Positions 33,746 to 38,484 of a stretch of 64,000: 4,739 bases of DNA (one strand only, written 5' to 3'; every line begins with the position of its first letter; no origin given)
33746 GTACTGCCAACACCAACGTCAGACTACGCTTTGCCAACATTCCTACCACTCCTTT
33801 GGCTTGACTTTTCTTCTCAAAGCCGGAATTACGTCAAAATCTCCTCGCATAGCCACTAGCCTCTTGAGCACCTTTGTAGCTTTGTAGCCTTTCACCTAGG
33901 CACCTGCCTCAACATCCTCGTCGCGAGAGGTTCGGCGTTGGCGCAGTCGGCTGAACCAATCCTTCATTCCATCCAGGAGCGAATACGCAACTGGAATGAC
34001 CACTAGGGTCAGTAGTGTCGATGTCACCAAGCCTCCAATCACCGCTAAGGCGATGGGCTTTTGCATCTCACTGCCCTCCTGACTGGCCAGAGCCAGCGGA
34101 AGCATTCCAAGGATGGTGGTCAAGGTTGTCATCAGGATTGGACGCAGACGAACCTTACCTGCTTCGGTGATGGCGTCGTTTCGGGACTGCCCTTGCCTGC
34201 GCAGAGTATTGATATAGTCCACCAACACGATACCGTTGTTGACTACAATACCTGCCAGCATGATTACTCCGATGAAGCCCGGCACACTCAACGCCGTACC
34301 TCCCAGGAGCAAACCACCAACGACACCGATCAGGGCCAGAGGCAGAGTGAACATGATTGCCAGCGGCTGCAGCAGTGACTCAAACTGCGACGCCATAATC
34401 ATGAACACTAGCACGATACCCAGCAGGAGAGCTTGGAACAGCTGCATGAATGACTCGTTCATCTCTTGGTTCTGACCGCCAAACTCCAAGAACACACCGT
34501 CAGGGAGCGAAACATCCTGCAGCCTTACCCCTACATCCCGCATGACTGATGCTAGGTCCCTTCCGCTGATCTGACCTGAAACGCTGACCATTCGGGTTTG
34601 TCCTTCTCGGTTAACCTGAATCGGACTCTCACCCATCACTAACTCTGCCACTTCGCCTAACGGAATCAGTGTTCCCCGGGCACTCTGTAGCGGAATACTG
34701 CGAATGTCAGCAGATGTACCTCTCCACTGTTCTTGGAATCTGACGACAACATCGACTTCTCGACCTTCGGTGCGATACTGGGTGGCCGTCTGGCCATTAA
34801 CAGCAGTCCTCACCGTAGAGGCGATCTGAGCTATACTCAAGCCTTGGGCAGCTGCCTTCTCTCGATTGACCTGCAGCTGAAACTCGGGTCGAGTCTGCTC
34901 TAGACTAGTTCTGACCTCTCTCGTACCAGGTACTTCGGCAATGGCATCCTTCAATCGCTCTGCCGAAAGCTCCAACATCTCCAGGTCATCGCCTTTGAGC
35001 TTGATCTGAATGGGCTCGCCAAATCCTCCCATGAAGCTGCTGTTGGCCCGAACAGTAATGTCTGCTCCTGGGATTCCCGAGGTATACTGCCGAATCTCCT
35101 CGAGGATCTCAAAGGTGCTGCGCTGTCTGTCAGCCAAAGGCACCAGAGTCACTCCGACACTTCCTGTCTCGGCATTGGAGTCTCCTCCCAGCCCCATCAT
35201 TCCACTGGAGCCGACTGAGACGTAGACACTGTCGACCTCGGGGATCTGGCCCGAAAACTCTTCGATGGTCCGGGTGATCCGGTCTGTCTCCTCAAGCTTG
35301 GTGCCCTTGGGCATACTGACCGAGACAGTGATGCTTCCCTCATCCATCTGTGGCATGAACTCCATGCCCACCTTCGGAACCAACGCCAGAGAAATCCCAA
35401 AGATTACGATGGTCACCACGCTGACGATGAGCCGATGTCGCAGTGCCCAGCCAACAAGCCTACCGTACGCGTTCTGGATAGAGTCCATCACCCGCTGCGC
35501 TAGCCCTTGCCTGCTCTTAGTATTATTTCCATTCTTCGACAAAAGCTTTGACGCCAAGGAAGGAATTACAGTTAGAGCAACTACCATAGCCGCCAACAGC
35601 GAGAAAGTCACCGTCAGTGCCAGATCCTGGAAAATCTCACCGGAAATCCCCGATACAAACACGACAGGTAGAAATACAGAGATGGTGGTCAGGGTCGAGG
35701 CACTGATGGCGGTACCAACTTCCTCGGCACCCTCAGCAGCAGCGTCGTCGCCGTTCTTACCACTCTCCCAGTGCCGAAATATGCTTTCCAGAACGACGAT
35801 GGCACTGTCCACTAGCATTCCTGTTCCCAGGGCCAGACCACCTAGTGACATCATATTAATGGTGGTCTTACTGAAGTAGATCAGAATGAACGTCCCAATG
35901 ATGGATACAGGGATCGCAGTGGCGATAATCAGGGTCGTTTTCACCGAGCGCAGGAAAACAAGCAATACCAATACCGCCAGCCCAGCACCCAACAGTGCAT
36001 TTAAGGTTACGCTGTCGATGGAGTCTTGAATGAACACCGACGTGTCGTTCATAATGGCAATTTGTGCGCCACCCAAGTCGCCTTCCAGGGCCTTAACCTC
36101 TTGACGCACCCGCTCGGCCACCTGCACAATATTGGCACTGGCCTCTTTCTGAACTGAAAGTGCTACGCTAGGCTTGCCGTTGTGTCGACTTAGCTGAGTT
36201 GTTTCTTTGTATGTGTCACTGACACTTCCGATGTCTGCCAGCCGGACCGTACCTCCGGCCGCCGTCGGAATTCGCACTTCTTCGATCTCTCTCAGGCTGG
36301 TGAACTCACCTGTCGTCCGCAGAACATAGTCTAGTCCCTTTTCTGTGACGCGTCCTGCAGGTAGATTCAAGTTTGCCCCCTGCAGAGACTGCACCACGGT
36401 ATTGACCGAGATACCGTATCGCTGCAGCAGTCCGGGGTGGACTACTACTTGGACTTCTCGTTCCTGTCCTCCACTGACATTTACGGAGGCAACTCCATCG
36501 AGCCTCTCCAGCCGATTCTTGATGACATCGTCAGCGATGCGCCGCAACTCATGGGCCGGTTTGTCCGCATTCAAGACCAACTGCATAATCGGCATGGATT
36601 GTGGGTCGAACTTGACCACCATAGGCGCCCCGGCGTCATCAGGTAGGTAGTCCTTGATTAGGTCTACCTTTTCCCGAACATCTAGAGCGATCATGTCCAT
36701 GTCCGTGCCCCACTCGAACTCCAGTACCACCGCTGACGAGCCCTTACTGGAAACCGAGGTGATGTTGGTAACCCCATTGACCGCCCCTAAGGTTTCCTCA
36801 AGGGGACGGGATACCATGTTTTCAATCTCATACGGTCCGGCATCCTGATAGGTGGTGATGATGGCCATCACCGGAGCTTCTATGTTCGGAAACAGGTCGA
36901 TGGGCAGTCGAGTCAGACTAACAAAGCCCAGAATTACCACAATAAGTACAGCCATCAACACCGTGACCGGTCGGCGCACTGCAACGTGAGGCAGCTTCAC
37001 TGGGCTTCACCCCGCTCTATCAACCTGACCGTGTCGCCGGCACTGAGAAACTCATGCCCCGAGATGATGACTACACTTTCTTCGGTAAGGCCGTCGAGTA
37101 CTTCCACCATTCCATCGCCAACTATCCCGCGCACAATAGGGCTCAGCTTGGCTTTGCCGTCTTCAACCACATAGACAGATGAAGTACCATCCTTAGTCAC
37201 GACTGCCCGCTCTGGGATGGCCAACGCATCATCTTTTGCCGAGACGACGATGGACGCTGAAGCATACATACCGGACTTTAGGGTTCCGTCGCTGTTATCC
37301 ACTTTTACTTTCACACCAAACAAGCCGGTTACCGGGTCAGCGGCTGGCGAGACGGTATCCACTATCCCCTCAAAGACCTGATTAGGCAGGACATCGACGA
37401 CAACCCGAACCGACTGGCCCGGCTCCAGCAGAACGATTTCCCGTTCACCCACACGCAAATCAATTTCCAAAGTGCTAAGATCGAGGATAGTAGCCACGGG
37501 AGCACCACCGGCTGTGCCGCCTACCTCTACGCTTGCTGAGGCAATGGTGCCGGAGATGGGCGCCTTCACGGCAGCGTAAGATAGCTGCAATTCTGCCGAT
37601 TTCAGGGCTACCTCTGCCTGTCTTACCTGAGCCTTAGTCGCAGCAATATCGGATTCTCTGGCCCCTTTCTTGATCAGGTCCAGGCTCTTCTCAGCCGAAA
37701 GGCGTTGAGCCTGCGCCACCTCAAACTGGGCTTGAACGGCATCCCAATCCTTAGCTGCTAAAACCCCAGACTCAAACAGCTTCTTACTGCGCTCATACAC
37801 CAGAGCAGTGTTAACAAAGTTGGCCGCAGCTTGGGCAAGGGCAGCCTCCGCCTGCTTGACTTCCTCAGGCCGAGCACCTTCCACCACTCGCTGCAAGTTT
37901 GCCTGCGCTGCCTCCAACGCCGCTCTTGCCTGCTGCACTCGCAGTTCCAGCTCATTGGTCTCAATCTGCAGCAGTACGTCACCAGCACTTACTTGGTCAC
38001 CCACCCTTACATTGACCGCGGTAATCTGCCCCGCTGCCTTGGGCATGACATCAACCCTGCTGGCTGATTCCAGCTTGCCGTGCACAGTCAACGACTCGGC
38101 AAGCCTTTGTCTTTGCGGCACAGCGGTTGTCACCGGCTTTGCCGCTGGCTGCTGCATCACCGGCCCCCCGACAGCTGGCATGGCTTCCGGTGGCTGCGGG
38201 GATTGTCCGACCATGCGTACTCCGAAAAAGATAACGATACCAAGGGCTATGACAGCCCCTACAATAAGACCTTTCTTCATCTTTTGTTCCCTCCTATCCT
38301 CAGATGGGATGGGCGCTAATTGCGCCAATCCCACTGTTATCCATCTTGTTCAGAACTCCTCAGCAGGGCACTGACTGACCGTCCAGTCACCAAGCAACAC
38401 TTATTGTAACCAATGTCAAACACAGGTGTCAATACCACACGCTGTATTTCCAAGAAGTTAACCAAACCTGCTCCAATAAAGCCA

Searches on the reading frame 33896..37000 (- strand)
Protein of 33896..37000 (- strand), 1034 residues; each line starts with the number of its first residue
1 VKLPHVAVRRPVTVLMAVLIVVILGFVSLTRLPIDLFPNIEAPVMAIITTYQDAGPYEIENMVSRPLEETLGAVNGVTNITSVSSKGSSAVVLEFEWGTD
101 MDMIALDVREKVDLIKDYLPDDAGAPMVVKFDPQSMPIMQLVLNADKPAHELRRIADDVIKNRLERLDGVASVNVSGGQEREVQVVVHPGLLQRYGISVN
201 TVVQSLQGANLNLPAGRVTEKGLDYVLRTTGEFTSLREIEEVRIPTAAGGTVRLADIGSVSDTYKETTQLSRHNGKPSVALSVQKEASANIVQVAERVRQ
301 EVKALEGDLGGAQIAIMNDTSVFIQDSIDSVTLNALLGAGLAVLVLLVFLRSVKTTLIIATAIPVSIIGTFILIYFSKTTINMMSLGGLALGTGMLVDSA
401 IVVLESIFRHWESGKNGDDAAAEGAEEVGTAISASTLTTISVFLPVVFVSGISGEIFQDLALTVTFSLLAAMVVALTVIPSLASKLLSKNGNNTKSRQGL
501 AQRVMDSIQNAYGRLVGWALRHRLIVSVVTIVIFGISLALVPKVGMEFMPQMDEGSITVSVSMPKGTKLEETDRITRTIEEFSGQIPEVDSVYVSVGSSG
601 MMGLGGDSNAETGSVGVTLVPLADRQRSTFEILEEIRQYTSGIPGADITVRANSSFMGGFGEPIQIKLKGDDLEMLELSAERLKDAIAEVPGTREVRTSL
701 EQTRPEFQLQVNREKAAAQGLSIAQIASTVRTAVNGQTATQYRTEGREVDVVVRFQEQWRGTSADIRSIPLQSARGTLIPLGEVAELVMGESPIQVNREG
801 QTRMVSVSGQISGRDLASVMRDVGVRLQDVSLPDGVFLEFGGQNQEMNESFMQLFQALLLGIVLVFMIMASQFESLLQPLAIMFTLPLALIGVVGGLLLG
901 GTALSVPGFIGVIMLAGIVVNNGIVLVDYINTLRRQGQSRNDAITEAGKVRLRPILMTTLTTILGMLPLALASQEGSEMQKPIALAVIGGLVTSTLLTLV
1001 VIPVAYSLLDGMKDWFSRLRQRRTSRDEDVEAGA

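Call 22: search_protein_families(library=pfam, proteins=[window:33896-37000:-], max_evalue=0.001)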
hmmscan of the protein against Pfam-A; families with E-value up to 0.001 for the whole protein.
window:33896-37000:- (1034 aa): 2 families
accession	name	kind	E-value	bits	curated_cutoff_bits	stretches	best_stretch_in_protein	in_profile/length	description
PF00873.25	ACR_tran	-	1.4e-270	900.7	28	1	6-1009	4-1020/1021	AcrB/AcrD/AcrF family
PF03176.21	MMPL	-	1.3e-12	47.8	20.5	2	286-502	98-316/333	MMPL family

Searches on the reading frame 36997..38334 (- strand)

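Call 22: search_protein_families(library=pfam, proteins=[window:36997-38334:-], max_evalue=0.001)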
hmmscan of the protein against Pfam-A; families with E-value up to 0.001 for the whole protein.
window:36997-38334:- (445 aa): 5 families
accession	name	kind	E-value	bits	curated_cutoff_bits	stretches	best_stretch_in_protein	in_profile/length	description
PF16576.10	HlyD_D23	-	1e-24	87.4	30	1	80-358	4-214/214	Barrel-sandwich domain of CusB or HlyD membrane-fusion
PF13437.12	HlyD_3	-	8.9e-18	65.4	22.2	1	256-355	2-106/106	HlyD family secretion protein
PF13533.13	Biotin_lipoyl_2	-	2.8e-09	37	29.8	1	96-125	3-32/32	Biotin-lipoyl like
PF12700.13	HlyD_2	-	3.3e-07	29.8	25.1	1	277-407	255-378/416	HlyD family secretion protein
PF00364.28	Biotin_lipoyl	-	0.00018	21.7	22.1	0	102-133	15-45/73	Biotin-requiring enzyme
